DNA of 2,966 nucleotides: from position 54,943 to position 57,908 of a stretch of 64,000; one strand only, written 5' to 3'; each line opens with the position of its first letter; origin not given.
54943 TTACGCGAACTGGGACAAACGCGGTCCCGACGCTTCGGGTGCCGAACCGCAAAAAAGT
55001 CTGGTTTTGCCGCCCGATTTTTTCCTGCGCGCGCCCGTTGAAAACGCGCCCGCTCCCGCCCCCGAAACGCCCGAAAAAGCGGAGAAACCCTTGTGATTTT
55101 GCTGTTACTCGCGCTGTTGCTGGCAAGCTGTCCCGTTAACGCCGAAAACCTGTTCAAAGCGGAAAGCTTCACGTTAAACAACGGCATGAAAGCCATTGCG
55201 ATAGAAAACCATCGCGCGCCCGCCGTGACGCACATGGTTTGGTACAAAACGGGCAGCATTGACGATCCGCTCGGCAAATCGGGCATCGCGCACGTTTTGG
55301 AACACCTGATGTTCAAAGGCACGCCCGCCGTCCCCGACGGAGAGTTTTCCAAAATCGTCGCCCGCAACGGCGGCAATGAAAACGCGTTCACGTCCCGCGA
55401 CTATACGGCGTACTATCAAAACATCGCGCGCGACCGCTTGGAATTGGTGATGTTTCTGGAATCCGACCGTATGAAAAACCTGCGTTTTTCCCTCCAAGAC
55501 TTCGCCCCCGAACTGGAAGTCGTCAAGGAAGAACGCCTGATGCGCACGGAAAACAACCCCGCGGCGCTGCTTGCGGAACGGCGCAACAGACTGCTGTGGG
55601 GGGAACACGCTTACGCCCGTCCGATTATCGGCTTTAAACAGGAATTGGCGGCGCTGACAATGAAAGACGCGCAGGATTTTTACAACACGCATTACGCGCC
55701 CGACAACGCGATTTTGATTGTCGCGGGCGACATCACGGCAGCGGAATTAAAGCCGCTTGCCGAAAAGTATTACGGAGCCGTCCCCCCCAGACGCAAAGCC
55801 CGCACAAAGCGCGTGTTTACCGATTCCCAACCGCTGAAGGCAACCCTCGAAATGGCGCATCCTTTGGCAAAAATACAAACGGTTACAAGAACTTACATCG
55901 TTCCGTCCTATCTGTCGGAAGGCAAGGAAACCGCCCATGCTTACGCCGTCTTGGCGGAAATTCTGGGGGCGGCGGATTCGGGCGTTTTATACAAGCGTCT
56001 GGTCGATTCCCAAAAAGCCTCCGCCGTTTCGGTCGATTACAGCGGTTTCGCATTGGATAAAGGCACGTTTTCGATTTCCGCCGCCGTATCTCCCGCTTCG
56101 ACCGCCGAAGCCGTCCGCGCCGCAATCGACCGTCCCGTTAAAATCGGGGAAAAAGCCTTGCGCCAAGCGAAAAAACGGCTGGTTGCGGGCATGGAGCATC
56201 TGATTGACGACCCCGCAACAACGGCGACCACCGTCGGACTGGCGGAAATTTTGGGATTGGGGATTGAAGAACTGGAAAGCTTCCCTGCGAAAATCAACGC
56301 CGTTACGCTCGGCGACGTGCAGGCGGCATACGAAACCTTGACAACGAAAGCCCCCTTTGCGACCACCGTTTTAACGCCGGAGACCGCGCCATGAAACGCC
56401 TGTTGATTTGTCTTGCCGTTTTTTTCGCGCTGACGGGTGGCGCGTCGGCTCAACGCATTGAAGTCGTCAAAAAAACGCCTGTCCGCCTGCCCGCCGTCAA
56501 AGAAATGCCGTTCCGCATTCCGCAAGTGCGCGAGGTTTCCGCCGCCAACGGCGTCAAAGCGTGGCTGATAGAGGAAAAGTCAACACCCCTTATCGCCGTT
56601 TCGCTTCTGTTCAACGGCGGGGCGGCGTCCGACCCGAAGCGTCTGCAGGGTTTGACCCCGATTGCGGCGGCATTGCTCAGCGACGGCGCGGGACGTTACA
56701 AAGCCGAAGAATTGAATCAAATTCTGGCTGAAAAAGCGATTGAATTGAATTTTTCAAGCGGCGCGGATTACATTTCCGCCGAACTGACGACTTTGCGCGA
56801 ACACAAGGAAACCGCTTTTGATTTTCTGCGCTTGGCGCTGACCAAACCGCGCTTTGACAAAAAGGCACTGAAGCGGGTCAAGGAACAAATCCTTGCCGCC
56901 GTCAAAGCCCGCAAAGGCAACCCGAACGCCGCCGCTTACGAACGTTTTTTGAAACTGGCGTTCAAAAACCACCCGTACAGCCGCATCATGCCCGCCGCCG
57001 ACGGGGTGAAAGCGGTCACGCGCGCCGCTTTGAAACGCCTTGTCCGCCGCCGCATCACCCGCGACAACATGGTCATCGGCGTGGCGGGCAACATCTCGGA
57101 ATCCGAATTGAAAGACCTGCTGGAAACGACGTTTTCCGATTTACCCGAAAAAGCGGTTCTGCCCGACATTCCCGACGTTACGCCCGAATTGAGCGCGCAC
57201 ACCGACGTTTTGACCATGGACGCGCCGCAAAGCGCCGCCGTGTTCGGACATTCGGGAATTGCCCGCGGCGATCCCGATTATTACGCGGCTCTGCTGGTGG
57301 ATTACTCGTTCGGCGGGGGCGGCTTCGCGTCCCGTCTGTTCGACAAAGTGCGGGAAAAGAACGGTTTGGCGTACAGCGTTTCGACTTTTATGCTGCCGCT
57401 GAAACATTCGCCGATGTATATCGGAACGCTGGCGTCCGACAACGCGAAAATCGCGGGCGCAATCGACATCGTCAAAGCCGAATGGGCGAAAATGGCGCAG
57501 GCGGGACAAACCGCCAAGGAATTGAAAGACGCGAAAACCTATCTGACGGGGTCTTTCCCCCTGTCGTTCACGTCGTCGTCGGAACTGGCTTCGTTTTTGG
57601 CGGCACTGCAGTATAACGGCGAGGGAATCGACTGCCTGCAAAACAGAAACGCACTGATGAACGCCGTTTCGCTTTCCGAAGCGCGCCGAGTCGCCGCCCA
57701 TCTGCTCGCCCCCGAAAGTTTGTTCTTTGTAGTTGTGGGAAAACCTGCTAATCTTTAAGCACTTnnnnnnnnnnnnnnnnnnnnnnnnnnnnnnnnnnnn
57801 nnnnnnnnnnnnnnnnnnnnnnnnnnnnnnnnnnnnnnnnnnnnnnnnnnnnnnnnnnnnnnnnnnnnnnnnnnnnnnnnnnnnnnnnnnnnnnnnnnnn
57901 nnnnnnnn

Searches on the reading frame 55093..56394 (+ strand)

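Call 13: search_protein_families(library=ncbifam, proteins=[window:55093-56394:+])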
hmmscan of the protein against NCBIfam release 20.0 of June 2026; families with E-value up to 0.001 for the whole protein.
window:55093-56394:+ (433 aa): 4 families
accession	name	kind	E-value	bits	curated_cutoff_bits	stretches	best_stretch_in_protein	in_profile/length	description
TIGR02110.1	PQQ_syn_pqqF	equivalog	1e-18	67.5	320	1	26-307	3-280/697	pyrroloquinoline quinone biosynthesis protein PqqF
NF011681.0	PRK15101.1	equivalog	3.2e-16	58.5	765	1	25-236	46-261/961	pitrilysin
NF047421.1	YfmH_fam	equivalog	4e-14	52.7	250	1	63-429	60-423/425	EF-P 5-aminopentanol modification-associated protein YfmH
NF047422.1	YfmF_fam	equivalog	6.3e-10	38.5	285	1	127-420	114-405/412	EF-P 5-aminopentanol modification-associated protein YfmF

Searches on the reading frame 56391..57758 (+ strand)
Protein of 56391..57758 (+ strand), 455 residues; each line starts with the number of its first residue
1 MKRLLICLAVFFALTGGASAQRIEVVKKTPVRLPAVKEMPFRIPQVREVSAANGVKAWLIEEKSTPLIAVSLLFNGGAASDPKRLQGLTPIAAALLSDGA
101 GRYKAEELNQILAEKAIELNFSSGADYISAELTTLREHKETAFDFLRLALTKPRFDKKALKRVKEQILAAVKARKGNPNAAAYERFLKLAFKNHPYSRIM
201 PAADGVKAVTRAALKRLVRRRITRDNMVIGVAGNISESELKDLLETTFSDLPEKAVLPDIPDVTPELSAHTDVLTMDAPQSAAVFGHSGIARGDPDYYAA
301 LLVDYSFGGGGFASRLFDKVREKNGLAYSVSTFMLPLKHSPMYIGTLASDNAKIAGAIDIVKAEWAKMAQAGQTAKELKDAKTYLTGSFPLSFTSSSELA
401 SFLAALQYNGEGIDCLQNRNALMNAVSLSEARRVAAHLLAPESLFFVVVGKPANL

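Call 13: search_protein_families(library=ncbifam, proteins=[window:56391-57758:+])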
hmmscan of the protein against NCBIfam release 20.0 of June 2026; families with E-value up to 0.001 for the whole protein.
window:56391-57758:+ (455 aa): 2 families
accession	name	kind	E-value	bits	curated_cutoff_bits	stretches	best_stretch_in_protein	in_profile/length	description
NF047422.1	YfmF_fam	equivalog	7.6e-24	84.4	285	1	140-437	99-400/412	EF-P 5-aminopentanol modification-associated protein YfmF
NF047421.1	YfmH_fam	equivalog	0.00031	20.1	250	1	150-444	119-416/425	EF-P 5-aminopentanol modification-associated protein YfmH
